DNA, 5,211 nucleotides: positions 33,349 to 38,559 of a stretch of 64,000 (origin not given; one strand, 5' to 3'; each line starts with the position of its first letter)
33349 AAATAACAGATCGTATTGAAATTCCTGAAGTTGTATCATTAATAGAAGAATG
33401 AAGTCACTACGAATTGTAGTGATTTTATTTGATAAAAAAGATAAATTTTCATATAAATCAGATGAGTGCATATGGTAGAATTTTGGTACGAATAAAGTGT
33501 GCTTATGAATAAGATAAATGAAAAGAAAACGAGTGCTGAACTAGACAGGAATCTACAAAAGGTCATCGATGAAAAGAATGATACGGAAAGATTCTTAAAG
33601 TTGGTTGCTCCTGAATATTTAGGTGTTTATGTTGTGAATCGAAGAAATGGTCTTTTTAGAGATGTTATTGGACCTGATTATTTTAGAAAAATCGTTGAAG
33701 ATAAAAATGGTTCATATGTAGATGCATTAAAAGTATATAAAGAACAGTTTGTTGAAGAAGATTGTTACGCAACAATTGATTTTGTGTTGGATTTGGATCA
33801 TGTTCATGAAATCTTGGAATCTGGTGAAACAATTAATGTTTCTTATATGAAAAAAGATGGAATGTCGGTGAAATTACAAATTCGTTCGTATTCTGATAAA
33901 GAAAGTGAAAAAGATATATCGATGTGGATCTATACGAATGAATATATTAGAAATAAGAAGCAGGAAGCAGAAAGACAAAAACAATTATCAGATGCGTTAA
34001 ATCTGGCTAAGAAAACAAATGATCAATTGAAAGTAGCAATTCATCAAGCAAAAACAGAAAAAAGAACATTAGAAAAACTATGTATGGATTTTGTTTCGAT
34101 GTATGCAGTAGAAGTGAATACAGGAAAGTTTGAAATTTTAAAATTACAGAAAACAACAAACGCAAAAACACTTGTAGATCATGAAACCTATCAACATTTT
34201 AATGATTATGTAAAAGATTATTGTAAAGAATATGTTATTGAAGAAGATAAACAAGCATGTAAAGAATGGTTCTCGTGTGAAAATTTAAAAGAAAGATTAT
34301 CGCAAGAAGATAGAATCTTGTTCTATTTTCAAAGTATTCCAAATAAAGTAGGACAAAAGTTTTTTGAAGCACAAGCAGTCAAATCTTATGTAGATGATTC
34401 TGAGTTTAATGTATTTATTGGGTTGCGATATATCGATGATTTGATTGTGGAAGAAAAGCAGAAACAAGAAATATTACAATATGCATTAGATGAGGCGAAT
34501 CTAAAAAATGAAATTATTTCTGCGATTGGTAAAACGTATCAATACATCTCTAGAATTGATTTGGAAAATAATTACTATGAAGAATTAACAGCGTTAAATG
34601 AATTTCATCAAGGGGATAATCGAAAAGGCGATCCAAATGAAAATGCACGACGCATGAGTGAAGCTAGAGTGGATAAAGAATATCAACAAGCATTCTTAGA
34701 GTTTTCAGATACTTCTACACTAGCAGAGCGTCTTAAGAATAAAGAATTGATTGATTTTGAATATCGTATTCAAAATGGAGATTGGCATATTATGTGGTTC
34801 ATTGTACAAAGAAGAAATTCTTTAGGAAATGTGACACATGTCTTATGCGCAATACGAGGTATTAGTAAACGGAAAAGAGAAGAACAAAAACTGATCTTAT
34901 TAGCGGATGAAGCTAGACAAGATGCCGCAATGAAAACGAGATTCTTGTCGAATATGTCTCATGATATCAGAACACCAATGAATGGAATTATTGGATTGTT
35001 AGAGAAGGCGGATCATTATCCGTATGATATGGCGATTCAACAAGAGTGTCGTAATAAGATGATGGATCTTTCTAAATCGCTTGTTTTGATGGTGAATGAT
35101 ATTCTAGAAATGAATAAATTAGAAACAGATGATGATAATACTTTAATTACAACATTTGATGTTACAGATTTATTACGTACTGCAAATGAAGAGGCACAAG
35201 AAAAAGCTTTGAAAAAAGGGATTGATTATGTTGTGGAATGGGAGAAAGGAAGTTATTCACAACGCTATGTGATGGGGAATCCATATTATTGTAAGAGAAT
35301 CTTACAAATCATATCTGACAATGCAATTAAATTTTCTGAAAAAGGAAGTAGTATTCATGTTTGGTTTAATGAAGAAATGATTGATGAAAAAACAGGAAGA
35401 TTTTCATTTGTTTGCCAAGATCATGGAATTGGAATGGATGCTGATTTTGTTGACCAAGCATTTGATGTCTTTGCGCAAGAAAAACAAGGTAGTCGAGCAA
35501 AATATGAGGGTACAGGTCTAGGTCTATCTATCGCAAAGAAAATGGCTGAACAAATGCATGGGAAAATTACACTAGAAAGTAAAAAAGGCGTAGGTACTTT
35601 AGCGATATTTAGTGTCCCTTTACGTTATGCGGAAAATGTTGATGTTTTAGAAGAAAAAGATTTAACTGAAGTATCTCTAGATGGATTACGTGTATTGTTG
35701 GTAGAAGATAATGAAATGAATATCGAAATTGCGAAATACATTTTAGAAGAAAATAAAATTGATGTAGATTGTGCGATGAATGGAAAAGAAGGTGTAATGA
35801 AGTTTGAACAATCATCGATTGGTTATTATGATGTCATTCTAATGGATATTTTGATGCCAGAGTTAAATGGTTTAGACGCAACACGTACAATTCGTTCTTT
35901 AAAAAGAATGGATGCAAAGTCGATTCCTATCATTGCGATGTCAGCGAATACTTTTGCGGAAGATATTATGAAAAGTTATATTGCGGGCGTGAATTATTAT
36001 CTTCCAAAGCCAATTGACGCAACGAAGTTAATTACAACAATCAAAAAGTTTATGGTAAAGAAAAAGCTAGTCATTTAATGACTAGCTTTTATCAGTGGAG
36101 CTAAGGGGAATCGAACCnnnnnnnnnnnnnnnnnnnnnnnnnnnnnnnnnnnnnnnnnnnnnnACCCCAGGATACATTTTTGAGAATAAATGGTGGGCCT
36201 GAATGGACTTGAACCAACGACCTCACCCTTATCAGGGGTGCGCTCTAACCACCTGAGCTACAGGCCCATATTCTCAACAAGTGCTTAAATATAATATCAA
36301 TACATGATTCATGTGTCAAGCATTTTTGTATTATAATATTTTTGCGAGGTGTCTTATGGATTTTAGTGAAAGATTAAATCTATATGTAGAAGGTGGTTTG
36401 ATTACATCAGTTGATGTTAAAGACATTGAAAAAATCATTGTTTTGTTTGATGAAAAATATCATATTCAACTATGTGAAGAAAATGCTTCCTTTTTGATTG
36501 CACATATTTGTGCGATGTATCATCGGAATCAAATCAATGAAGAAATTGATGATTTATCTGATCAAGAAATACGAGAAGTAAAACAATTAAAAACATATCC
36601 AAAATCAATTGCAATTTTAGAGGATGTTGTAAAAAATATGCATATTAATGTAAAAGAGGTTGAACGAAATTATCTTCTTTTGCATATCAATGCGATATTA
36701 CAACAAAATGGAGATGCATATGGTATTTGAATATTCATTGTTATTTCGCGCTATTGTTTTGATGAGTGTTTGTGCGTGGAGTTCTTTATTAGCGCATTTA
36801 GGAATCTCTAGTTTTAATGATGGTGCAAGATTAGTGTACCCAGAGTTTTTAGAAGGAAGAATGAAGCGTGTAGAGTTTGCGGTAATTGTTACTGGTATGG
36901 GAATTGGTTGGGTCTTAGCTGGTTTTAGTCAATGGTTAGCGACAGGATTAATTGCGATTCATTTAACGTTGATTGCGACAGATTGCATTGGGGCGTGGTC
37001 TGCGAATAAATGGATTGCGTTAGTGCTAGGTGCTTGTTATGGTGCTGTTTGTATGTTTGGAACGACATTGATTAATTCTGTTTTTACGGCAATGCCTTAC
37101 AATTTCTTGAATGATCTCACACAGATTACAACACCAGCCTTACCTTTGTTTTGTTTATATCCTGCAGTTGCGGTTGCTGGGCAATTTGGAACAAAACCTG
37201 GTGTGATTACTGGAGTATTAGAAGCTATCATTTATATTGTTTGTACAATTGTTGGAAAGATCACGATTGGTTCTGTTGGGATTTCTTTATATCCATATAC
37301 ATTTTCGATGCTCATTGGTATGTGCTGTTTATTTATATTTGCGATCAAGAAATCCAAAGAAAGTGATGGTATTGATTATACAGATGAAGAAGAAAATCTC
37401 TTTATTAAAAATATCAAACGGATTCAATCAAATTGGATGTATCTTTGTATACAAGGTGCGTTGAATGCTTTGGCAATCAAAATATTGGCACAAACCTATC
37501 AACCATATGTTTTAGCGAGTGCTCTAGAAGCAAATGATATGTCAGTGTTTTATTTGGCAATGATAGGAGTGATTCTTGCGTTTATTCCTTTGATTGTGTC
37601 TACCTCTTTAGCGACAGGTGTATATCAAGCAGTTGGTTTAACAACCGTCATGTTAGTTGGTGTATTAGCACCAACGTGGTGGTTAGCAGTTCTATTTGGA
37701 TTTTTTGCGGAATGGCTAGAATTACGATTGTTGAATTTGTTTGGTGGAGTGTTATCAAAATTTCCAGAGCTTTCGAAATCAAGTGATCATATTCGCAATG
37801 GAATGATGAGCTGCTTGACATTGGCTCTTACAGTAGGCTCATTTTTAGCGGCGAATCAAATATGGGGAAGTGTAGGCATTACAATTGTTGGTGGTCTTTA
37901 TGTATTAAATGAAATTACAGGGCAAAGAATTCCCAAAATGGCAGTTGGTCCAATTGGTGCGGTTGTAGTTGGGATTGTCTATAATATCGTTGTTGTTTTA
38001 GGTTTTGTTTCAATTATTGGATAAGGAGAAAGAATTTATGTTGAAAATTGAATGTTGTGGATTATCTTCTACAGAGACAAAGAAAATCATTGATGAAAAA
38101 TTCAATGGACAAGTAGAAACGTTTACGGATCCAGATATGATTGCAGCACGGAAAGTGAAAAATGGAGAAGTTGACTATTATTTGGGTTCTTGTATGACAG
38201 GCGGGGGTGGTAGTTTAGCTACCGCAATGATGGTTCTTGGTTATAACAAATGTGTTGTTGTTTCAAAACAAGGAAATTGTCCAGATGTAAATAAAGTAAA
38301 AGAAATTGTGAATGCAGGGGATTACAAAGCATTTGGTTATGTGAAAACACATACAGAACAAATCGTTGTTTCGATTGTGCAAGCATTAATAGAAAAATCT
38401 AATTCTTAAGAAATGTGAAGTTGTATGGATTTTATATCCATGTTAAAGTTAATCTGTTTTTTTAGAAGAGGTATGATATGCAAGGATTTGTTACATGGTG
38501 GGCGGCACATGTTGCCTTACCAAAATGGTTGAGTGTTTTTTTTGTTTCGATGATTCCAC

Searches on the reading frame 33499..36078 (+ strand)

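Call 43: search_protein_families(library=pfam, proteins=[window:33499-36078:+], max_evalue=0.00001)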
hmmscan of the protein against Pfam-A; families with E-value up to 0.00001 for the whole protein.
window:33499-36078:+ (859 aa): 3 families
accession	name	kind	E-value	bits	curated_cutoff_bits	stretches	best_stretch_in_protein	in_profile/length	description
PF00072.30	Response_reg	-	9.9e-23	80.9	30.2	1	732-848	1-110/111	Response regulator receiver domain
PF02518.31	HATPase_c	-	1.6e-20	74.1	26.4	1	598-709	6-110/111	Histidine kinase-, DNA gyrase B-, and HSP90-like ATPase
PF00512.31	HisKA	-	4.2e-12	46.4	26.9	1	478-543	1-65/66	His Kinase A (phospho-acceptor) domain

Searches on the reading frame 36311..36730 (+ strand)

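Call 43: search_protein_families(library=pfam, proteins=[window:36311-36730:+], max_evalue=0.00001)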
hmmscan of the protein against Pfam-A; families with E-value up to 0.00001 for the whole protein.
window:36311-36730:+ (139 aa): 1 family
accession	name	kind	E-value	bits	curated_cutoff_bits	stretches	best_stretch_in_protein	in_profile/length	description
PF00874.25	PRD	-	7.2e-07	29.9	23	1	40-128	1-89/90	PRD domain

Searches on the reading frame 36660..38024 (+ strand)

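Call 43: search_protein_families(library=pfam, proteins=[window:36660-38024:+], max_evalue=0.00001)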
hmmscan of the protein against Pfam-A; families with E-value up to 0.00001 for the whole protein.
window:36660-38024:+ (454 aa): 1 family
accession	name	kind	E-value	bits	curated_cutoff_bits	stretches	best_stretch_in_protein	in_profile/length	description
PF10797.14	YhfT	-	1.5e-104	350.8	26.1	1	31-448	2-428/430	Protein of unknown function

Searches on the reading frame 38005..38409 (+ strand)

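Call 43: search_protein_families(library=pfam, proteins=[window:38005-38409:+], max_evalue=0.00001)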
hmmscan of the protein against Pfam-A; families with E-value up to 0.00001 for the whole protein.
window:38005-38409:+ (134 aa): 1 family
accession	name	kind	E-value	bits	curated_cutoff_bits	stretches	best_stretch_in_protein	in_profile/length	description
PF10941.13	DUF2620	-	4.1e-30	104.8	25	1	14-128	2-115/115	Protein of unknown function DUF2620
